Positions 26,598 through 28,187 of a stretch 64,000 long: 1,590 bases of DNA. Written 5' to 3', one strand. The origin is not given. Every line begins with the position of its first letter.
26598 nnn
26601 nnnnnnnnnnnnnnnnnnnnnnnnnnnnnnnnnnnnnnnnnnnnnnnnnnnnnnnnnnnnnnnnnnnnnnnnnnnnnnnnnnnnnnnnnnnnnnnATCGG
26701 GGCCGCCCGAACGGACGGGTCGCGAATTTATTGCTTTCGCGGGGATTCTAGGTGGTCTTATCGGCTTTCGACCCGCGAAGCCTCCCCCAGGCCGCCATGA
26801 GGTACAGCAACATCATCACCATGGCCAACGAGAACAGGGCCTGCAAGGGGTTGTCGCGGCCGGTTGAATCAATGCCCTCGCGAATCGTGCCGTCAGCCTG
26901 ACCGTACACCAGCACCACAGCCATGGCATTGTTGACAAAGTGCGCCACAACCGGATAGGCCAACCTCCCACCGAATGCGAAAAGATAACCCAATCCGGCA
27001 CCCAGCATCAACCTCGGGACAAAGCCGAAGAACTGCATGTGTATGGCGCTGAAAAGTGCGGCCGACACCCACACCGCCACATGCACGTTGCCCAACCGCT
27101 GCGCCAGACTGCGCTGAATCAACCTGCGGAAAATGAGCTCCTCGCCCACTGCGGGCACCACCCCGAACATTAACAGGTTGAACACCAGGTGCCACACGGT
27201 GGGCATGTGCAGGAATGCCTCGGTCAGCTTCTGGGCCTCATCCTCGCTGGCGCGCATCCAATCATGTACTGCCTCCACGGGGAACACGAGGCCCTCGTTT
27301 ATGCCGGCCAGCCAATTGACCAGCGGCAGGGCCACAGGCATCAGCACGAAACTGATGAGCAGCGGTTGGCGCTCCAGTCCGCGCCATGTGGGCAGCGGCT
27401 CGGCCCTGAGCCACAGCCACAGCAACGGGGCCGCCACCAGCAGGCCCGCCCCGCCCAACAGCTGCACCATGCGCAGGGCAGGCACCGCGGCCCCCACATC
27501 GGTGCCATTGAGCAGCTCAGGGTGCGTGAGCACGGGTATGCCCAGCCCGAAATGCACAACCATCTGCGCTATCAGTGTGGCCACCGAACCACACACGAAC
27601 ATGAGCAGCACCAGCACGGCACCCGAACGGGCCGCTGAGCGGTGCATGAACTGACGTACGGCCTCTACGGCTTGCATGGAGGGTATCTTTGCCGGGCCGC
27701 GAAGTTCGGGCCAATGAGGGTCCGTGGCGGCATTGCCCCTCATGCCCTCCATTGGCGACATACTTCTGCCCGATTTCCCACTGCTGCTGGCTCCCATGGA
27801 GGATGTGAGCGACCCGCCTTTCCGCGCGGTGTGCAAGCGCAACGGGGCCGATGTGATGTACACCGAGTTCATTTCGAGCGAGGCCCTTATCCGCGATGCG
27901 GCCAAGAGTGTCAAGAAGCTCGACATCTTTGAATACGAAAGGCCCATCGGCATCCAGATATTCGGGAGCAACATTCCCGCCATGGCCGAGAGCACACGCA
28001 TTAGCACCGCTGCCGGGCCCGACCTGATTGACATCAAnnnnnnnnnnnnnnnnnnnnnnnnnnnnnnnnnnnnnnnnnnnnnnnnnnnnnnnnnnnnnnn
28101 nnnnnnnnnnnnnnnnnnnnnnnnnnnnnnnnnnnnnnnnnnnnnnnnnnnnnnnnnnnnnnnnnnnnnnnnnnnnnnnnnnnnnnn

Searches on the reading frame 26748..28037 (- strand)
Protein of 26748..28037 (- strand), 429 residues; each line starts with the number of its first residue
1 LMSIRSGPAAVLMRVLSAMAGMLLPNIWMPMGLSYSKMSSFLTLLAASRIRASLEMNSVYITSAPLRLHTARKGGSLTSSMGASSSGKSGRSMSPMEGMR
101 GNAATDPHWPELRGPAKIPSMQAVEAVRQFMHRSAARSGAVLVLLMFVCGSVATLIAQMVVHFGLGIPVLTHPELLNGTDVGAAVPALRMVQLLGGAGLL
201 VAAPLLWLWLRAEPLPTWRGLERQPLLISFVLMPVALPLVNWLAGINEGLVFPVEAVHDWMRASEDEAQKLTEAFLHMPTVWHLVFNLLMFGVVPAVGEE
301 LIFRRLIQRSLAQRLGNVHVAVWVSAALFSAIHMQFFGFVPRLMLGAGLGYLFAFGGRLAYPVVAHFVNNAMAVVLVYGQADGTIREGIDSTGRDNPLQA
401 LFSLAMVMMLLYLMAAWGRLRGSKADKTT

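Call 11: search_protein_families(library=pfam, proteins=[window:26748-28037:-], max_evalue=0.001)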
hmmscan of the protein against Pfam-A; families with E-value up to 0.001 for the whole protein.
window:26748-28037:- (429 aa): 1 family
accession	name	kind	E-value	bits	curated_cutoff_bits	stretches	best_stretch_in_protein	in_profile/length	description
PF02517.21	Rce1-like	-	8.1e-17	61.7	22.4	1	282-372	2-93/93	Type II CAAX prenyl endopeptidase Rce1-like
